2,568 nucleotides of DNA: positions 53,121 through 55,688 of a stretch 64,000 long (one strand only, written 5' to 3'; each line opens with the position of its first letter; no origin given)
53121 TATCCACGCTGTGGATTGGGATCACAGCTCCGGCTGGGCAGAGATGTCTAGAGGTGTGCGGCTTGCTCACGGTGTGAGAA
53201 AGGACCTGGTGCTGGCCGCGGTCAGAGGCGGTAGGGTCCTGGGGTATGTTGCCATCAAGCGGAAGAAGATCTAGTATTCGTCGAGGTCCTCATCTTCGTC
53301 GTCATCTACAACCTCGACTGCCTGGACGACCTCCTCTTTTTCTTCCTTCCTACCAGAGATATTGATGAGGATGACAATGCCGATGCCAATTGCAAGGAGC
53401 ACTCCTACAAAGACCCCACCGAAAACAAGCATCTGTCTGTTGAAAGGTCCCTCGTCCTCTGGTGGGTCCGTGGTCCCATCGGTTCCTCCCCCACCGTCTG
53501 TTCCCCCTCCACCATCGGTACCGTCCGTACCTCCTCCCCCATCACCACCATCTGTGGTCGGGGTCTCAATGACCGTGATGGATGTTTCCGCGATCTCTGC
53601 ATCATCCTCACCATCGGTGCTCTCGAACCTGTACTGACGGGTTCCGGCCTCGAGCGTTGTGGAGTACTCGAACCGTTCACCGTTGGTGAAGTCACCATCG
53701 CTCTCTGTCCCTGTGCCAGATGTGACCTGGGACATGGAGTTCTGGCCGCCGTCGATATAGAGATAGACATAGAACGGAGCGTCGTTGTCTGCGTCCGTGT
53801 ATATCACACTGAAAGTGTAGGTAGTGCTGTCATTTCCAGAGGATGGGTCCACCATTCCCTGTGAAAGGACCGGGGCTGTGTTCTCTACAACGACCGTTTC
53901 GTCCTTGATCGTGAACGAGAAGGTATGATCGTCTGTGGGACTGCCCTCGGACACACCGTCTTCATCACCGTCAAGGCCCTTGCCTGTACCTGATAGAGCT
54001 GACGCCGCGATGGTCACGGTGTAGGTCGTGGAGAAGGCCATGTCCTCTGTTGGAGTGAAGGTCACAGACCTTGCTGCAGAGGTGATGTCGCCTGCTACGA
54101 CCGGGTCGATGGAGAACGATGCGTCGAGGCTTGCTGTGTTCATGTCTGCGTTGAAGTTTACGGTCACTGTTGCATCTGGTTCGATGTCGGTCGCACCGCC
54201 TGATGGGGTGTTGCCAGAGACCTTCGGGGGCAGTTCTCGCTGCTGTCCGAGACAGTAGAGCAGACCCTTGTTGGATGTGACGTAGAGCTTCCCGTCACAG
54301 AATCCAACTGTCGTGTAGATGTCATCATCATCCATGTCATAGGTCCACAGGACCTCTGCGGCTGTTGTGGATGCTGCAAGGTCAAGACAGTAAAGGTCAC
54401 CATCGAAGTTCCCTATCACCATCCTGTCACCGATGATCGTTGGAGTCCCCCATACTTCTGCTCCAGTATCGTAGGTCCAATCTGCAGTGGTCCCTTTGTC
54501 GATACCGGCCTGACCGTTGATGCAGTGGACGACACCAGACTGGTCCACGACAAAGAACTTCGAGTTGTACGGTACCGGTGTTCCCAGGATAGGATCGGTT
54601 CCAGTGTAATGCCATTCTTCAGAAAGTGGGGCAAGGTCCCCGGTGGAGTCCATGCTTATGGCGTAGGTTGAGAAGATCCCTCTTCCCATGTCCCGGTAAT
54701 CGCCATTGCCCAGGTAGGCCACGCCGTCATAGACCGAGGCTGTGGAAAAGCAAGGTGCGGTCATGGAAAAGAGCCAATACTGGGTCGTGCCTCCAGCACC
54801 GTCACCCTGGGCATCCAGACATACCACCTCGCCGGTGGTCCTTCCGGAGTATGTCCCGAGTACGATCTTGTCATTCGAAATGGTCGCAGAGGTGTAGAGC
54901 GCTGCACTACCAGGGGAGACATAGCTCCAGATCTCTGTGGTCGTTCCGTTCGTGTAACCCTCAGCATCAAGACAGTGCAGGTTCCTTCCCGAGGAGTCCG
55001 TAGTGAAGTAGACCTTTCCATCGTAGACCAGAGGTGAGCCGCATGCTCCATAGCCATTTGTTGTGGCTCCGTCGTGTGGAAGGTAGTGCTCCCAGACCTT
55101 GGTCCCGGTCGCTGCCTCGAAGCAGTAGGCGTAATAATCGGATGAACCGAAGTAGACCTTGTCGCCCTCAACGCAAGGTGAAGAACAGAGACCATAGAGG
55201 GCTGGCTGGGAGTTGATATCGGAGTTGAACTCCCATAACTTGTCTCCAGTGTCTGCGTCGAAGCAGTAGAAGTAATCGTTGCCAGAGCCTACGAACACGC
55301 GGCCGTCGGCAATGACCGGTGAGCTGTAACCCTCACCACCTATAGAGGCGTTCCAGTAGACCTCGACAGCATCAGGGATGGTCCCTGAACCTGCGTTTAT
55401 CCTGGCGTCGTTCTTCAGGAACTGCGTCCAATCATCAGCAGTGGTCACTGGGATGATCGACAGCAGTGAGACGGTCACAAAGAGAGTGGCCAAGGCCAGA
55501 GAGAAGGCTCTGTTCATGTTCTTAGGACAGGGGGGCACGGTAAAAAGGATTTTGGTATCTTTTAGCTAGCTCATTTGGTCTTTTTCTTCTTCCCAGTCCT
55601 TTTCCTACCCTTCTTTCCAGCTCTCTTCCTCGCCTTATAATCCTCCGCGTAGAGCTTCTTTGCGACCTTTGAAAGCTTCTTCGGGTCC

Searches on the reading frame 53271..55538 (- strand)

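Call 26: search_protein_families(library=pfam, proteins=[window:53271-55538:-], max_evalue=0.00001)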
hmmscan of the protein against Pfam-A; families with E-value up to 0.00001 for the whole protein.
window:53271-55538:- (755 aa): 3 families
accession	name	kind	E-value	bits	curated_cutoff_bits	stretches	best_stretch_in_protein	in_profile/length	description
PF13570.13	Beta-prop_ACSF4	-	1.4e-29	104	133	3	73-277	8-191/329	Beta-alanine-activating enzyme, beta-propeller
PF13360.13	PQQ_2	-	5e-21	75.9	27.6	1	59-244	54-225/233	Outer membrane protein assembly factor BamB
PF13205.12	Big_5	-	4.9e-12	46.9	23.6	1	437-519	4-92/105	Bacterial Ig-like domain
